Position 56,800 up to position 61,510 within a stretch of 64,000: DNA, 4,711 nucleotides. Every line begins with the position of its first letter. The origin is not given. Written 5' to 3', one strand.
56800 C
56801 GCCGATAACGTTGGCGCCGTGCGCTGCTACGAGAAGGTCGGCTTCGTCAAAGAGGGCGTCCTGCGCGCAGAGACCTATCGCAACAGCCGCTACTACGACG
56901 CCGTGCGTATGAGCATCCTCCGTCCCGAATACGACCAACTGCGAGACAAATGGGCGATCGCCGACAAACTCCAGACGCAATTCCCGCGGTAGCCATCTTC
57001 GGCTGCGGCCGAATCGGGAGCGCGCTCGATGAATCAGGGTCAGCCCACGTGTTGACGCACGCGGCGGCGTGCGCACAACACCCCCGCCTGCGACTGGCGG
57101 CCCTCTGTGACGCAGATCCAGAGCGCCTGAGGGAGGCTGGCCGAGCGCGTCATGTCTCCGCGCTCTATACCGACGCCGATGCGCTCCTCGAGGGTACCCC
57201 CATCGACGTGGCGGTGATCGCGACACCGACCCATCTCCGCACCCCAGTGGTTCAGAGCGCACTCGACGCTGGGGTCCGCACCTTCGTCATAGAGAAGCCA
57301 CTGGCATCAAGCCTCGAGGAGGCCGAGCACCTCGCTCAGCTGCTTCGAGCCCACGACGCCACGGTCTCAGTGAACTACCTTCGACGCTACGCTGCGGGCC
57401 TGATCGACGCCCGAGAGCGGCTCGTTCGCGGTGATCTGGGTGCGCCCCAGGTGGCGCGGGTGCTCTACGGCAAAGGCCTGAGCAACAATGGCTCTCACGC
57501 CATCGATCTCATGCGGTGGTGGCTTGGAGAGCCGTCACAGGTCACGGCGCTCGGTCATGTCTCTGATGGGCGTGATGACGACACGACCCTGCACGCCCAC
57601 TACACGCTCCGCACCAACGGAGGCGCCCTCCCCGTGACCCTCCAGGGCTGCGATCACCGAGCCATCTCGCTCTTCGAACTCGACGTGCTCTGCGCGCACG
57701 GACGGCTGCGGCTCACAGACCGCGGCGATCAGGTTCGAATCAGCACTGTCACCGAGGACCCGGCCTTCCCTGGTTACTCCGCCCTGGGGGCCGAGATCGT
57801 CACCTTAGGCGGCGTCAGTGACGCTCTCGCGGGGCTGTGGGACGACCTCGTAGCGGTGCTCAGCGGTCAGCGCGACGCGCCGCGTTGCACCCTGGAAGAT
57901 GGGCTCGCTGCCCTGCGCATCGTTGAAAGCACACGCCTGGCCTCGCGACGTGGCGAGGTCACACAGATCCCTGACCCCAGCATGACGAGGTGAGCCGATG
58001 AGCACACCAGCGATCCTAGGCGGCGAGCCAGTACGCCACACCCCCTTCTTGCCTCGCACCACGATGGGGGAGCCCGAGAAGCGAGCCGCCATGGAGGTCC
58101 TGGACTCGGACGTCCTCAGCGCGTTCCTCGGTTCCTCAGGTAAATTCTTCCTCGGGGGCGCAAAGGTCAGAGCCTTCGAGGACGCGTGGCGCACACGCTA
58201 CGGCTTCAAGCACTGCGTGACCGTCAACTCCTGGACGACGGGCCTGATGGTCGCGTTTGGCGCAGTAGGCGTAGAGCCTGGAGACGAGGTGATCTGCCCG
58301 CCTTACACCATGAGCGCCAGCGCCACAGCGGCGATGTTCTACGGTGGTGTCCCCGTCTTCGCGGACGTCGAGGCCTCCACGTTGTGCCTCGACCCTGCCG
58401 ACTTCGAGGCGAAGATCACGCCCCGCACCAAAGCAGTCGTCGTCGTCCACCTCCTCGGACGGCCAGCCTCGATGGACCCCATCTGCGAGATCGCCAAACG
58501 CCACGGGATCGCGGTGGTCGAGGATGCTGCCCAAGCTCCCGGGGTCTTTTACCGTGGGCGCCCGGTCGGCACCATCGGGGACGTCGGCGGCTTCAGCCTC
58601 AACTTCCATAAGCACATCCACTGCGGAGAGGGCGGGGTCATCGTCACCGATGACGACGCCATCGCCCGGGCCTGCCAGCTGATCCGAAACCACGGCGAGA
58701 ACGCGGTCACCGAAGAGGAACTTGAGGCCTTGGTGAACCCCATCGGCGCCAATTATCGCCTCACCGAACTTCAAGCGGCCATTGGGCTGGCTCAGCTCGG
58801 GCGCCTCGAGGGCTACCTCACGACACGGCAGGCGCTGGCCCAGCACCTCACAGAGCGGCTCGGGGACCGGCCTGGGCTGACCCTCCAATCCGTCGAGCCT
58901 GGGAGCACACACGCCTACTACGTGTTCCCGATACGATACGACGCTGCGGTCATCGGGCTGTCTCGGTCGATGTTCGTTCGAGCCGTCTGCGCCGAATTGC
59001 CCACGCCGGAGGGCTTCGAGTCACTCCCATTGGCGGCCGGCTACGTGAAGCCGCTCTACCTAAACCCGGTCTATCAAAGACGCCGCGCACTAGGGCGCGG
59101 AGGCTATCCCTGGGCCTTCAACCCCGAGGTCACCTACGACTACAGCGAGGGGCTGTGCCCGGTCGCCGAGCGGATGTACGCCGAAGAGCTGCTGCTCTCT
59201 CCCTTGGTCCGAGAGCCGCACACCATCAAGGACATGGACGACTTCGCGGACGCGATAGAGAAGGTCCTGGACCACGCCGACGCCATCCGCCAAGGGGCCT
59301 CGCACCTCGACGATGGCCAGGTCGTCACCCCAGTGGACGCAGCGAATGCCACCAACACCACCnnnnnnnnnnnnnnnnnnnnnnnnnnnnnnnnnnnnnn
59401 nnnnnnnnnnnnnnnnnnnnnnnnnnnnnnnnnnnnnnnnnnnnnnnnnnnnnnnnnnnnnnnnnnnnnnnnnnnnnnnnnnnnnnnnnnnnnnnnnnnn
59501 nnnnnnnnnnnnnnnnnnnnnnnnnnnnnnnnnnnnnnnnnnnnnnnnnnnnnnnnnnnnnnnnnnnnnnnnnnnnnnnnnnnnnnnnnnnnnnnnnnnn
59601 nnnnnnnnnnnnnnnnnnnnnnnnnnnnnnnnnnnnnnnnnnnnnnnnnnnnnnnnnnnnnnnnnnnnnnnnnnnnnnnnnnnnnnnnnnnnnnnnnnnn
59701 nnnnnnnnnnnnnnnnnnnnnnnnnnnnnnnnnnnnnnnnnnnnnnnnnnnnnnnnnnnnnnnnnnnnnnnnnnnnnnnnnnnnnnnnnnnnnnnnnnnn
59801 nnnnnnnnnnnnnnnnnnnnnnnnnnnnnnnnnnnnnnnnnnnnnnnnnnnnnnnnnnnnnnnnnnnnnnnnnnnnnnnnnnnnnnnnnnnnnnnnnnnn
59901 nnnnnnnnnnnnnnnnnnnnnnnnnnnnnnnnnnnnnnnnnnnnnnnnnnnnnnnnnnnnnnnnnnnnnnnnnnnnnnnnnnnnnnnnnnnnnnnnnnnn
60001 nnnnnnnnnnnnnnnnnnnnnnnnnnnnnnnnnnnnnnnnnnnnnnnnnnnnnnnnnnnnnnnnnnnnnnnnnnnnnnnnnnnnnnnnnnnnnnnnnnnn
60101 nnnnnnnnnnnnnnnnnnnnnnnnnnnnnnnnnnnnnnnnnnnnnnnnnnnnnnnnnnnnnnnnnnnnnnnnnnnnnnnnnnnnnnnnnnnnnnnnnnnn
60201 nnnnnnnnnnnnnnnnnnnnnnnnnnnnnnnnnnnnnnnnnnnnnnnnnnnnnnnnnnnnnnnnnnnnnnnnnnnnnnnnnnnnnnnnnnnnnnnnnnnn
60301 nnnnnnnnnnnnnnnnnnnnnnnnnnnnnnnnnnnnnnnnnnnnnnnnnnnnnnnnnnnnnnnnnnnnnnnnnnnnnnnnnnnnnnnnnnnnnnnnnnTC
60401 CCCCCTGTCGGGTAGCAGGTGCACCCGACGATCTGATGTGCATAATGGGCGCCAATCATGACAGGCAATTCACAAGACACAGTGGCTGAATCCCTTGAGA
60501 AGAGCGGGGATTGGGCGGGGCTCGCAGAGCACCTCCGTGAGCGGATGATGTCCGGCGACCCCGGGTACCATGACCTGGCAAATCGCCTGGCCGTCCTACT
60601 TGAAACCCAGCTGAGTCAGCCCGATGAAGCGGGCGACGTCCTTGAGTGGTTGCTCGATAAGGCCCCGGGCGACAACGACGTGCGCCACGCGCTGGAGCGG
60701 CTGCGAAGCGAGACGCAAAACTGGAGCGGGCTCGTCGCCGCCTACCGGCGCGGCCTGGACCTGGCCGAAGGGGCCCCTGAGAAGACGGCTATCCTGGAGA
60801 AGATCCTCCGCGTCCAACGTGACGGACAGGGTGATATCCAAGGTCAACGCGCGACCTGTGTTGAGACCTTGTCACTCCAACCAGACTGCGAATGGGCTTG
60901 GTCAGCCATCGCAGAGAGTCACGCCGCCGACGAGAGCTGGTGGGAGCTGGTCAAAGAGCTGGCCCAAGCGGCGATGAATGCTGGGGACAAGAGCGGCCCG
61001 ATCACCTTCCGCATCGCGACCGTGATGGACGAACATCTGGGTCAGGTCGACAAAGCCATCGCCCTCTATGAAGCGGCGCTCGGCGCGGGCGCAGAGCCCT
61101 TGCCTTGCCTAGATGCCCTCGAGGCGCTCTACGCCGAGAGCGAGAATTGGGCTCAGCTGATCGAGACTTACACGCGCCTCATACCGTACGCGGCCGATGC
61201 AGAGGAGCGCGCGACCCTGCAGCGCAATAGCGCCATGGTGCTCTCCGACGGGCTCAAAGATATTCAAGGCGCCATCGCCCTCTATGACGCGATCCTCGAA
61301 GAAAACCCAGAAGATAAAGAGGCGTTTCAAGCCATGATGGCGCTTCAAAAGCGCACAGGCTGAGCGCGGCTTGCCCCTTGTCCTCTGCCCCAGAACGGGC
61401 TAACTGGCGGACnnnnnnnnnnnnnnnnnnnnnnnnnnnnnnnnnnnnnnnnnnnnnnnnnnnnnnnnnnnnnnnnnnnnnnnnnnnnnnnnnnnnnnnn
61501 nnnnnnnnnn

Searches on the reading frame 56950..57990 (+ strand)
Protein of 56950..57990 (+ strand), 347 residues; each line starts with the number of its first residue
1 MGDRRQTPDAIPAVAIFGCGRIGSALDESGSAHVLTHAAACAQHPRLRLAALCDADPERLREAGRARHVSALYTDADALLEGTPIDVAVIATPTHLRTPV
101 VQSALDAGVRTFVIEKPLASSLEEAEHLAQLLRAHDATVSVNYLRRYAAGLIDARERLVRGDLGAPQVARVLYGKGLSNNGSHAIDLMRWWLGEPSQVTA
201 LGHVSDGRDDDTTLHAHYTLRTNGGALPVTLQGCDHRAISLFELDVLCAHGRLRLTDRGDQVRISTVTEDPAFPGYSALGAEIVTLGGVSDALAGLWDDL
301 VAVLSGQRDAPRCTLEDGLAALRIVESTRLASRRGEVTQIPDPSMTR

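Call 48: search_protein_families(library=pfam, proteins=[window:56950-57990:+], max_evalue=0.00001)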
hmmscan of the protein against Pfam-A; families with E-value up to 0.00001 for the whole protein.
window:56950-57990:+ (347 aa): 3 families
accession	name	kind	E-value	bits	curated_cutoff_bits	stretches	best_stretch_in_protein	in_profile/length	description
PF01408.29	GFO_IDH_MocA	-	1.9e-19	71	24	1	14-143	3-120/120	Oxidoreductase family, NAD-binding Rossmann fold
PF22725.1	GFO_IDH_MocA_C3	-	1.3e-07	32.1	27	1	174-252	43-122/124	GFO/IDH/MocA C-terminal domain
PF02894.22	GFO_IDH_MocA_C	-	9.2e-06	26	22.9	0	177-336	43-214/218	Oxidoreductase family, C-terminal alpha/beta domain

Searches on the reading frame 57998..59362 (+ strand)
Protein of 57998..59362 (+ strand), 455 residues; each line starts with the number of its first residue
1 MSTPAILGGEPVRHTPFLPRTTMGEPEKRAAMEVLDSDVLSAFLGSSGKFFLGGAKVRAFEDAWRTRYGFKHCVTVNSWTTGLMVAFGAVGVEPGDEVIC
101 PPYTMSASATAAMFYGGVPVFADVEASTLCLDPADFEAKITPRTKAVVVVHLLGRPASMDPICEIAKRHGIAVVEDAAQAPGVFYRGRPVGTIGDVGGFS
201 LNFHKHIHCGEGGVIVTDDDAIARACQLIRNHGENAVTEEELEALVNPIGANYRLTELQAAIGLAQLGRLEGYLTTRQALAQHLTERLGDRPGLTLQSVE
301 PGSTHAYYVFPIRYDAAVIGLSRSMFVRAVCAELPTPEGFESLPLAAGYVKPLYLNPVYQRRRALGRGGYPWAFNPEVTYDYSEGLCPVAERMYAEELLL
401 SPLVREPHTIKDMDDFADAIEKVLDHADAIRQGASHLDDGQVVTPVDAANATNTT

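Call 48: search_protein_families(library=pfam, proteins=[window:57998-59362:+], max_evalue=0.00001)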
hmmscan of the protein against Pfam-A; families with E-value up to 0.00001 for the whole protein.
window:57998-59362:+ (455 aa): 2 families
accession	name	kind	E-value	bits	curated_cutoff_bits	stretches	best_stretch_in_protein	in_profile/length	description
PF01041.23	DegT_DnrJ_EryC1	-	8.5e-85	285.5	19.8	1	47-330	17-296/360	DegT/DnrJ/EryC1/StrS aminotransferase family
PF01212.27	Beta_elim_lyase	-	4.3e-09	36.5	27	1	55-235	32-229/288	Beta-eliminating lyase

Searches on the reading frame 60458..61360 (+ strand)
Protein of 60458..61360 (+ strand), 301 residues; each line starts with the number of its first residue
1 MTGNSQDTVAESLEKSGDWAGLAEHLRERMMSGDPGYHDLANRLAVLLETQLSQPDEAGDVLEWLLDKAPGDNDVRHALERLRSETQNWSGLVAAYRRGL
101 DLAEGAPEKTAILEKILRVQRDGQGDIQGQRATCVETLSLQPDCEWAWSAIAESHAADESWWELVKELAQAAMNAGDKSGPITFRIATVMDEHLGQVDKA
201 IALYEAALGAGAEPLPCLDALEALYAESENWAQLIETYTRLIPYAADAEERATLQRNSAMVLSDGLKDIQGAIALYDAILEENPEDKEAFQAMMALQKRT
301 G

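Call 48: search_protein_families(library=pfam, proteins=[window:60458-61360:+], max_evalue=0.00001)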
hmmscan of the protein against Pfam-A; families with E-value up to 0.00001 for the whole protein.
window:60458-61360:+ (301 aa): 2 families
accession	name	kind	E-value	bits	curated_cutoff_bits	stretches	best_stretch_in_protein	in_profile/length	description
PF13428.12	TPR_14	-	1.3e-08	35.2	23.5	0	266-293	14-41/44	Tetratricopeptide repeat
PF13176.12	TPR_7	-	1.6e-08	34.4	27.9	0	218-246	2-29/36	Tetratricopeptide repeat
